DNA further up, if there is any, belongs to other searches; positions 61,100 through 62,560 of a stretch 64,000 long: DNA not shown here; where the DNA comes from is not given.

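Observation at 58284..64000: Translationally coupled SNF2 helicase - SbcD-like nuclease - SbcC-like ATPase operon next to TA/transposon debris: candidate defence or anti-plasmid system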

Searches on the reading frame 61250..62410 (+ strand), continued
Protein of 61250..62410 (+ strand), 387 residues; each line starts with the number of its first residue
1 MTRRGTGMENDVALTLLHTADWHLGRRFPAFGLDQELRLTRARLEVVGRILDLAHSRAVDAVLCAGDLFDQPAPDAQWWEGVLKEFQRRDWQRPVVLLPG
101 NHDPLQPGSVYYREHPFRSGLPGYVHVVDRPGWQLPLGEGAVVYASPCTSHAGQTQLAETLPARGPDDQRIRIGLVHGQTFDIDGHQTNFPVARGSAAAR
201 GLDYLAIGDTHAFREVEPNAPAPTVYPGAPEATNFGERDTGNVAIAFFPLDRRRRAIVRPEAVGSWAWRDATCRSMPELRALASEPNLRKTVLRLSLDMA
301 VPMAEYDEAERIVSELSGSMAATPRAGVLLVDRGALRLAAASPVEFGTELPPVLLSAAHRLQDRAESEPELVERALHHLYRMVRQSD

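Call 51: search_dna_similar(query=window:61250-62410:+, collection=plasmids, mode=protein, max_evalue=1e-10, max_rows=25)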
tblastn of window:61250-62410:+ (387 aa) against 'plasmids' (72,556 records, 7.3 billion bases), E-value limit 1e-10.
Records with a match: 175; places in all: 175; records where one place covers at least 80% of the query: 4.
Best place of each record, by identity: <60% 175.
By first word of the organism name: Rhizobium 67; Pseudosulfitobacter 43; Phaeobacter 13; Sphingobium 8; Paracoccus 5; Sphingomonas 5; Rhizorhabdus 2; Novosphingobium 2; Leisingera 2; Agrobacterium 2; and 25 more.
By predicted mobility (MOB-suite, as given by PLSDB): non-mobilizable 82; conjugative 80; mobilizable 13.
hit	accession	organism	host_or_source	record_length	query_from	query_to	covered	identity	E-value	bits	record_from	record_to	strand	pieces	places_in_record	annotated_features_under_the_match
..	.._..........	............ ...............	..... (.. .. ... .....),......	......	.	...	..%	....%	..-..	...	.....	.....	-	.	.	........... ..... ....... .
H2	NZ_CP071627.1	Rhizobium leguminosarum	lentil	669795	14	297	73%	33.4%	5e-23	108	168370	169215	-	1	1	DNA repair exonuclease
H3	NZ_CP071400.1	Rhizobium leguminosarum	lentil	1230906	14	297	73%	33.2%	4e-22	105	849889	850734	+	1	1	record has no annotation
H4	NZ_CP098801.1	Rhizobium anhuiense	Trifolium dubium,Cell culture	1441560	14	297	73%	33.2%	2e-21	103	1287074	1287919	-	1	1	record has no annotation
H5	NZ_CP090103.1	Rhizobium leguminosarum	Trifolium pratense,Cell culture,Plant ...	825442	12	297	74%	32.9%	2e-24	112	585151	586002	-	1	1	DNA repair exonuclease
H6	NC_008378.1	Rhizobium johnstonii 3841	-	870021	12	297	74%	32.9%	2e-24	112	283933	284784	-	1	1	DNA repair exonuclease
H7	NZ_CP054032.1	Rhizobium indicum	Pisum sativum l. (pea),Pure culture,Pea ...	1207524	12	297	74%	32.9%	7e-24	111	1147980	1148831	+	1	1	record has no annotation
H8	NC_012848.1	Rhizobium leguminosarum bv. trifolii WSM1325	-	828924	14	297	73%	32.9%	1e-22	107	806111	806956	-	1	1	DNA repair exonuclease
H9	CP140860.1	Rhizobium ruizarguesonis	Trifolium pratense,whole organism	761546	14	297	73%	32.9%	5e-22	105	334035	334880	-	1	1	DNA repair exonuclease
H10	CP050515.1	Rhizobium leguminosarum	Trifolium repens,cell culture,root ...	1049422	14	297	73%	32.9%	1e-21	104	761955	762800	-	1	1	DNA repair exonuclease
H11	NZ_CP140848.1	Rhizobium johnstonii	-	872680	12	297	74%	32.5%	5e-24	111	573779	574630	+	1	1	DNA repair exonuclease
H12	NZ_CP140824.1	Rhizobium johnstonii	Trifolium pratense,whole organism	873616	12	297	74%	32.5%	5e-24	111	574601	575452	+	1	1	DNA repair exonuclease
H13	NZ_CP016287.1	Rhizobium leguminosarum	Vavilovia formosa,cell culture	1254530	12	297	74%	32.5%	8e-23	107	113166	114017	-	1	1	record has no annotation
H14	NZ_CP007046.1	Rhizobium leguminosarum bv. trifolii WSM1689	root nodule of Trifolium uniflorum ...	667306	14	297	73%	32.8%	1e-22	107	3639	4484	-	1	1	DNA repair exonuclease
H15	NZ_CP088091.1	Rhizobium laguerreae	cell culture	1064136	14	297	73%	32.8%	1e-22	107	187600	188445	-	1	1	none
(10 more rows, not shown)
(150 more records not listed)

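Call 52: search_dna_similar(query=window:61250-62410:+, collection=phages, mode=protein, max_evalue=1e-10, max_rows=15)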
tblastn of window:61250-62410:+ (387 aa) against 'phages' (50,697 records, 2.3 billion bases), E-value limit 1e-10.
Records with a match: 1; places in all: 1; records where one place covers at least 80% of the query: 0.
Best place of each record, by identity: <60% 1.
By first word of the organism name: Bacteriophage 1.
By host as written in the record: - 1.
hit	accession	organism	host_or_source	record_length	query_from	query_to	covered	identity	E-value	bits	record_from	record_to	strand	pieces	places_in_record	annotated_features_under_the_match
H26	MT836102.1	Bacteriophage sp.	human fecal samples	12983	9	297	75%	29.5%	4e-14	80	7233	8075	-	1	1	record has no annotation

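Call 53: get_annotated_region(hit=H1, flank=8000)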
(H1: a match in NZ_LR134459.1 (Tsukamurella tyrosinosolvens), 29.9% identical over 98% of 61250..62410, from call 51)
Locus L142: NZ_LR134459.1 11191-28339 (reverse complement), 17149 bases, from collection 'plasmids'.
description: Tsukamurella tyrosinosolvens strain NCTC13231 plasmid 17, complete sequence
organism: Tsukamurella tyrosinosolvens (NCBI taxid 57704)
taxonomy: Bacteria; Actinomycetota; Actinomycetes; Mycobacteriales; Tsukamurellaceae; Tsukamurella; Tsukamurella tyrosinosolvens
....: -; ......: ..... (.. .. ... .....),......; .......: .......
typing (MOB-suite, as given by PLSDB): non-mobilizable
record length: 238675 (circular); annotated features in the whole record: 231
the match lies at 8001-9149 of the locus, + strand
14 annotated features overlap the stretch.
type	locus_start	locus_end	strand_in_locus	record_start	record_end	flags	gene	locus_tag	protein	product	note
CDS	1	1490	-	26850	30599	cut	-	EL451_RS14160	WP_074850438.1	multifunctional oxoglutarate decarboxylase/oxoglutarate dehydrogenase thiamine pyrophosphate-binding subunit/dihydrolipoyllysine-residue ...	GO:0006099 - tricarboxylic acid cycle [Evidence IEA]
CDS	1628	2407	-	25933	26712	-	-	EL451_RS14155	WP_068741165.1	hypothetical protein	-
CDS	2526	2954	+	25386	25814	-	-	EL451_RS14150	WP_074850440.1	thioesterase family protein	-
CDS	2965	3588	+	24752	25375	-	-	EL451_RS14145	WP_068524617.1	GNAT family protein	-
CDS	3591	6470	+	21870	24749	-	-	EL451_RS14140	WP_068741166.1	DEAD/DEAH box helicase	-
CDS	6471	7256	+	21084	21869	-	-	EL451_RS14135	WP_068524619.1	hypothetical protein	-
CDS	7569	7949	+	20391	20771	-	-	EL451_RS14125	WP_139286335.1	PIN domain nuclease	-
CDS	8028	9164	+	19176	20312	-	-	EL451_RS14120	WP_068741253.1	exonuclease SbcCD subunit D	-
CDS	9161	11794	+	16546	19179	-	-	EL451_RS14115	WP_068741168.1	AAA family ATPase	GO:0006302 - double-strand break repair [Evidence IEA]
CDS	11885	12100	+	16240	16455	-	-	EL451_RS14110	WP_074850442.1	hypothetical protein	-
CDS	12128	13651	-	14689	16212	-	-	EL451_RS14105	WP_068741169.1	long-chain fatty acid--CoA ligase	-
CDS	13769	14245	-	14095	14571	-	-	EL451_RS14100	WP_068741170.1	SRPBCC family protein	-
CDS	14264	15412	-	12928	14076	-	-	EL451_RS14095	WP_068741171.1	MFS transporter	GO:0055085 - transmembrane transport [Evidence IEA]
CDS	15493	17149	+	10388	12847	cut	-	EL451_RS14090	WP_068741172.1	HAD-IC family P-type ATPase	-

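Call 54: get_annotated_region(hit=H6, flank=8000)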
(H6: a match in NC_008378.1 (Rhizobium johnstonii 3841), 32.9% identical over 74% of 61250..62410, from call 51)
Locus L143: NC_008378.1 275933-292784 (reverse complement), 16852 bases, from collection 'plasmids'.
description: Rhizobium johnstonii 3841 plasmid pRL12, complete sequence
organism: Rhizobium johnstonii 3841 (NCBI taxid 216596)
taxonomy: Bacteria; Pseudomonadota; Alphaproteobacteria; Hyphomicrobiales; Rhizobiaceae; Rhizobium; Rhizobium johnstonii; Rhizobium johnstonii 3841
host: -; source: -; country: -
typing (MOB-suite, as given by PLSDB): conjugative; relaxase MOBQ; mating-pair formation MPF_T
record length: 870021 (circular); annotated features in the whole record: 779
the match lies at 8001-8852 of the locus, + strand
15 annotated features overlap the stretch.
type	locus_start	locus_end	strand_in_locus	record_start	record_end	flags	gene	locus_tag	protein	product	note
CDS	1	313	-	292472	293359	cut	-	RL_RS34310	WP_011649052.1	amidohydrolase family protein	-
CDS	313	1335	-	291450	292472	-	-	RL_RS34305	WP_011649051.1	amidohydrolase family protein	-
CDS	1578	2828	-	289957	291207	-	-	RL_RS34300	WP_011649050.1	LysR family transcriptional regulator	-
CDS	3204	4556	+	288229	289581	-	dctA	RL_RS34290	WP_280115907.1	C4-dicarboxylate transporter DctA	GO:0006835 - dicarboxylic acid transport [Evidence IEA]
CDS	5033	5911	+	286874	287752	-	-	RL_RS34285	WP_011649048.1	DUF6030 family protein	-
CDS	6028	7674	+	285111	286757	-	-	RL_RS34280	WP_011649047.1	acetolactate synthase large subunit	-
CDS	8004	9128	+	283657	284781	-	-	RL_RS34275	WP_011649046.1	DNA repair exonuclease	-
CDS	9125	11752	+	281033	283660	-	-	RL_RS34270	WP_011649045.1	AAA family ATPase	-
CDS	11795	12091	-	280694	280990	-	-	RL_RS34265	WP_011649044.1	type II toxin-antitoxin system RelE/ParE family toxin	GO:0030541 - plasmid partitioning [Evidence IEA]; GO:0051290 - protein heterotetramerization [Evidence IEA]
CDS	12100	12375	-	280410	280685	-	-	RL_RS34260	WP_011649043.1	type II toxin-antitoxin system ParD family antitoxin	-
CDS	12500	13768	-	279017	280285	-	-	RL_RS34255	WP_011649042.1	trehalase family glycosidase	GO:0005991 - trehalose metabolic process [Evidence IEA]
CDS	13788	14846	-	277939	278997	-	-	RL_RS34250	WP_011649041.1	ABC transporter ATP-binding protein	-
CDS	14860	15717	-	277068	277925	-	-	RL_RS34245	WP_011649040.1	carbohydrate ABC transporter permease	GO:0008643 - carbohydrate transport [Evidence IEA]; GO:0055085 - transmembrane transport [Evidence IEA]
CDS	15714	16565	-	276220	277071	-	-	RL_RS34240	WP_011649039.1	sugar ABC transporter permease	-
CDS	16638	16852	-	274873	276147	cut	-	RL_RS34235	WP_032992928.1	extracellular solute-binding protein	-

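Call 63: find_encoding_contigs(protein=P0092, flank=10000, max_places=10)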
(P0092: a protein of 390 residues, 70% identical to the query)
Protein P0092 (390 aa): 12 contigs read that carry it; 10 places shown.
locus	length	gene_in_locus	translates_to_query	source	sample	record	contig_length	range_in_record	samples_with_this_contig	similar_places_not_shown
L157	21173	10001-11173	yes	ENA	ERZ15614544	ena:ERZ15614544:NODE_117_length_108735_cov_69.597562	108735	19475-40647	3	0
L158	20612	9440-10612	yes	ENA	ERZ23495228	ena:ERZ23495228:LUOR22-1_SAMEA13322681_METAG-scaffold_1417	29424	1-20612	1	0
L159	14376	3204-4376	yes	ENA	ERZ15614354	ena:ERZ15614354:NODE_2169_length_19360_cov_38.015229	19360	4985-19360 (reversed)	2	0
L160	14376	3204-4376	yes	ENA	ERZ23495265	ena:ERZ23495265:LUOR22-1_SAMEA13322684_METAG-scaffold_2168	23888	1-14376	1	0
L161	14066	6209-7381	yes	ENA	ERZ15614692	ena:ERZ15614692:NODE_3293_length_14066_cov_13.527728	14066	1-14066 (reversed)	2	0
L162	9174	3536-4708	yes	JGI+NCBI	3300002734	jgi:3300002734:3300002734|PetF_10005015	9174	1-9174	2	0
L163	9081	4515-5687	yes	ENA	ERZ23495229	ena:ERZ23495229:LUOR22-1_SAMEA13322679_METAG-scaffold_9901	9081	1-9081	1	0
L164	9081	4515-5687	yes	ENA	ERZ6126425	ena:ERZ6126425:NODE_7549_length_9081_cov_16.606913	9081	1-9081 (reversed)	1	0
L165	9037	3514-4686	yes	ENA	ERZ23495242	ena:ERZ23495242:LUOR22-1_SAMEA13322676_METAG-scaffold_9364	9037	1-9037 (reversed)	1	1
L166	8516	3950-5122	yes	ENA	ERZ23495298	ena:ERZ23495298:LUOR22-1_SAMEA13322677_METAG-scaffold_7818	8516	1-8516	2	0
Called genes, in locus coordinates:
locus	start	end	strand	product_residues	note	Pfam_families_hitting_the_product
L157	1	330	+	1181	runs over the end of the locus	PF13715:CarbopepD_reg_2 (faint), PF16371:MetallophosN (faint), PF20598:DUF6795 (faint), PF13620:CarboxypepD_reg, PF07210:DUF1416 (faint), PF13620:CarboxypepD_reg, PF10670:DUF4198 (faint), PF13620:CarboxypepD_reg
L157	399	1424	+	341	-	PF00106:adh_short (weak), PF01073:3Beta_HSD, PF01370:Epimerase, PF02719:Polysacc_synt_2, PF04321:RmlD_sub_bind, PF07993:NAD_binding_4 (faint), PF13460:NAD_binding_10, PF16363:GDP_Man_Dehyd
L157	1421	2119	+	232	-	PF01323:DSBA (faint)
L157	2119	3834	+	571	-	PF01839:FG-GAP (faint), PF13517:FG-GAP_3, PF07593:UnbV_ASPIC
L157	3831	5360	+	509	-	PF13432:TPR_16 (faint), PF00515:TPR_1 (faint), PF07719:TPR_2 (faint), PF13181:TPR_8 (faint), PF13414:TPR_11 (faint), PF13424:TPR_12 (faint), PF13428:TPR_14 (faint), PF14559:TPR_19 (weak), +3 more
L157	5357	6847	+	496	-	PF00749:tRNA-synt_1c, PF19269:Anticodon_2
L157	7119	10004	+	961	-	PF00176:SNF2-rel_dom, PF00271:Helicase_C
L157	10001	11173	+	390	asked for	PF00149:Metallophos, PF12850:Metallophos_2 (faint)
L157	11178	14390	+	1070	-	PF13476:AAA_23 (weak)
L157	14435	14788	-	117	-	PF05168:HEPN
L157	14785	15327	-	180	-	PF01909:NTP_transf_2 (weak)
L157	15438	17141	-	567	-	PF00749:tRNA-synt_1c, PF03950:tRNA-synt_1c_C, PF20974:tRNA-synt_1c_C2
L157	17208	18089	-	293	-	PF01636:APH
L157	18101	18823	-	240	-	PF00072:Response_reg, PF00486:Trans_reg_C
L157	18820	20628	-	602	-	PF00512:HisKA, PF02518:HATPase_c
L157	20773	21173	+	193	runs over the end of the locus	PF00034:Cytochrom_C (faint), PF13442:Cytochrome_CBB3 (faint)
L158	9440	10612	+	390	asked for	PF00149:Metallophos, PF12850:Metallophos_2 (faint)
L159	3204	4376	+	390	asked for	PF00149:Metallophos, PF12850:Metallophos_2 (faint)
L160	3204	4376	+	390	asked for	PF00149:Metallophos, PF12850:Metallophos_2 (faint)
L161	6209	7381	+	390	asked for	PF00149:Metallophos, PF12850:Metallophos_2 (faint)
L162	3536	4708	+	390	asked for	PF00149:Metallophos, PF12850:Metallophos_2 (faint)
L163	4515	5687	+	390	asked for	PF00149:Metallophos, PF12850:Metallophos_2 (faint)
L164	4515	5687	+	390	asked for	PF00149:Metallophos, PF12850:Metallophos_2 (faint)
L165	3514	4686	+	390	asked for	PF00149:Metallophos, PF12850:Metallophos_2 (faint)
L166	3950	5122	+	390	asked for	PF00149:Metallophos, PF12850:Metallophos_2 (faint)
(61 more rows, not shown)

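Call 65: find_encoding_contigs(protein=P0098, flank=9000, max_places=6)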
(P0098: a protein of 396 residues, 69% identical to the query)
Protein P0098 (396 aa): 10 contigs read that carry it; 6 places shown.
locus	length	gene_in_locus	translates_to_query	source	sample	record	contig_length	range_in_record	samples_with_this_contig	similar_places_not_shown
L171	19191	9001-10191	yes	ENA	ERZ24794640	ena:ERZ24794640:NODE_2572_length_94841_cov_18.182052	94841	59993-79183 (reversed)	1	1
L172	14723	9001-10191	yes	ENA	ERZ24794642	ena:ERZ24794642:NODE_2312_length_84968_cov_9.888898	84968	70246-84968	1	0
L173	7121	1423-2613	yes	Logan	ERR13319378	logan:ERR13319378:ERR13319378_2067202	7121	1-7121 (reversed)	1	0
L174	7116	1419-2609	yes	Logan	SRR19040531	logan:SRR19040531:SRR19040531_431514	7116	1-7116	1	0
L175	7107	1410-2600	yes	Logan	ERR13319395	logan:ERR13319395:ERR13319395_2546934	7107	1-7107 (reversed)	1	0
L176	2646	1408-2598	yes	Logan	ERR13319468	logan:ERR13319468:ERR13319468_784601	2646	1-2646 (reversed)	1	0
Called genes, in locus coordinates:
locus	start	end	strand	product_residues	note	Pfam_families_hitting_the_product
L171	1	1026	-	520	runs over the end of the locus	PF01039:Carboxyl_trans, PF03255:ACCA (weak)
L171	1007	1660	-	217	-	PF01625:PMSR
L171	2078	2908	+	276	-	-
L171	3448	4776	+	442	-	PF05977:MFS_3, PF07690:MFS_1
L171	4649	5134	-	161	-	-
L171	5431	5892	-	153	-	-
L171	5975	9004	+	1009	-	PF00176:SNF2-rel_dom, PF04851:ResIII (weak), PF00176:SNF2-rel_dom, PF00271:Helicase_C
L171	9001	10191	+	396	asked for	PF00149:Metallophos, PF12850:Metallophos_2 (weak)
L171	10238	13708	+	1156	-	PF02463:SMC_N (faint), PF13476:AAA_23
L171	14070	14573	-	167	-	PF07308:DUF1456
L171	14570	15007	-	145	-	-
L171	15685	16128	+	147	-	-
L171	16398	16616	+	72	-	-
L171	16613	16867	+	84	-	-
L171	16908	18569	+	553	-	PF01979:Amidohydro_1 (faint), PF07969:Amidohydro_3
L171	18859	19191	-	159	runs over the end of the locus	PF00076:RRM_1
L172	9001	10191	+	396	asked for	PF00149:Metallophos, PF12850:Metallophos_2 (weak)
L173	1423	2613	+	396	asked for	PF00149:Metallophos, PF12850:Metallophos_2 (weak)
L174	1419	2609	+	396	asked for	PF00149:Metallophos, PF12850:Metallophos_2 (weak)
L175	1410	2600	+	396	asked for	PF00149:Metallophos, PF12850:Metallophos_2 (weak)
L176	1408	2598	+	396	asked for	PF00149:Metallophos, PF12850:Metallophos_2 (weak)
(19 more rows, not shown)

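Call 89: search_solved_structures(query=A6, max_evalue=0.01)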
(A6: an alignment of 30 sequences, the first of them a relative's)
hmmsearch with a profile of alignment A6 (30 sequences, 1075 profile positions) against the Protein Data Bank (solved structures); distinct sequences matched with E-value up to 0.01: 50.
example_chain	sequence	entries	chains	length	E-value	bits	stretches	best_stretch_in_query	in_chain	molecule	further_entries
3qku_A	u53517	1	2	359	1.1e-09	40.2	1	1-89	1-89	DNA double-strand break repair rad50 ATPase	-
3qkt_A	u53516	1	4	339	2e-09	39.4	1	1-89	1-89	DNA double-strand break repair rad50 ATPase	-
3aux_A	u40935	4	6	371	2.9e-09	38.9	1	980-1045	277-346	DNA double-strand break repair rad50 ATPase | DNA double-strand break repair Rad50 ATPase,DNA double-strand break repair Rad50 ATPase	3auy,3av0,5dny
3qf7_A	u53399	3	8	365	6.4e-09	37.7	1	1-47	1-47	Rad50 | Probable DNA double-strand break repair Rad50 ATPase,Probable DNA double-strand break repa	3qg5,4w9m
4nch_A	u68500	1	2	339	8.1e-09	37.4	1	1-89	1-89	DNA double-strand break repair Rad50 ATPase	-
5f3w_B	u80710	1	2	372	1.5e-08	36.5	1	980-1045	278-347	DNA double-strand break repair Rad50 ATPase,DNA double-strand break repair Rad50 ATPase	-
4nck_A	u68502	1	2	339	3.3e-08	35.4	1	1-89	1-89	DNA double-strand break repair Rad50 ATPase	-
8u95_A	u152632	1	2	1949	8.1e-08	34.1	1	598-874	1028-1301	Myosin heavy chain, isoform U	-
4nci_A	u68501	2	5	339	8.3e-08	34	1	1-89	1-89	DNA double-strand break repair Rad50 ATPase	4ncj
3jbh_A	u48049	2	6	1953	1.6e-07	33.1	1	598-871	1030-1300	MYOSIN 2 HEAVY CHAIN STRIATED MUSCLE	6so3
3tho_A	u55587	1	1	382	1.6e-07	33.1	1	1-47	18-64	Probable DNA double-strand break repair Rad50 ATPase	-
7kog_B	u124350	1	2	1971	5e-06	28.1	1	598-874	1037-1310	Myosin heavy chain isoform Mhc_X1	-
9y5h_B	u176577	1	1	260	8e-06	27.5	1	223-443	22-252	sc-t-SNARE-diff-#3.3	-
3qkr_A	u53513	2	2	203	1e-05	27.1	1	1-89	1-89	DNA double-strand break repair rad50 ATPase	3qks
5xg2_A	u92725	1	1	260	1.2e-05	26.9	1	651-877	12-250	Chromosome partition protein Smc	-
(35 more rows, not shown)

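Call 93: predict_structure(alignment_id=A5)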
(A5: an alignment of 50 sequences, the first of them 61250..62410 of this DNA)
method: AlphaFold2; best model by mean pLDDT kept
length: 387 residues; sequences in the alignment: 50
mean_pLDDT: 88.0   pTM: 0.83
mean pLDDT of the five models: 88.0, 85.7, 83.6, 82.8, 80.3
residues with pLDDT >= 90: 220; 70-90: 141; 50-70: 17; < 50: 9
segments of 3 or more residues with pLDDT < 50: 1-9
pLDDT, mean of each block of 10 residues (from residue 1): 39 94 87 86 92 95 94 93 92 94 91 95 96 94 90 81 93 89 57 85 90 84 90 83 94 91 91 98 93 95 93 90 90 90 75 88 88 89 78
secondary structure, 60 per line:
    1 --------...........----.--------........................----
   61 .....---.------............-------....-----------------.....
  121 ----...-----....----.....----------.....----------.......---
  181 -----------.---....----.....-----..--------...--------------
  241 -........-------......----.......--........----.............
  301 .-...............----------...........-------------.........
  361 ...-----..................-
elements in order: E12-19 H33-56 E61-65 H76-87 E95-98 H116-120 E125-127 E133-136 E141-145 H157-160 E171-177 H196-199 E204-208 E224-226 E242-249 E257-262 E267-273 H276-283 E291-301 H303-317 E328-338 H352-363 H369-386
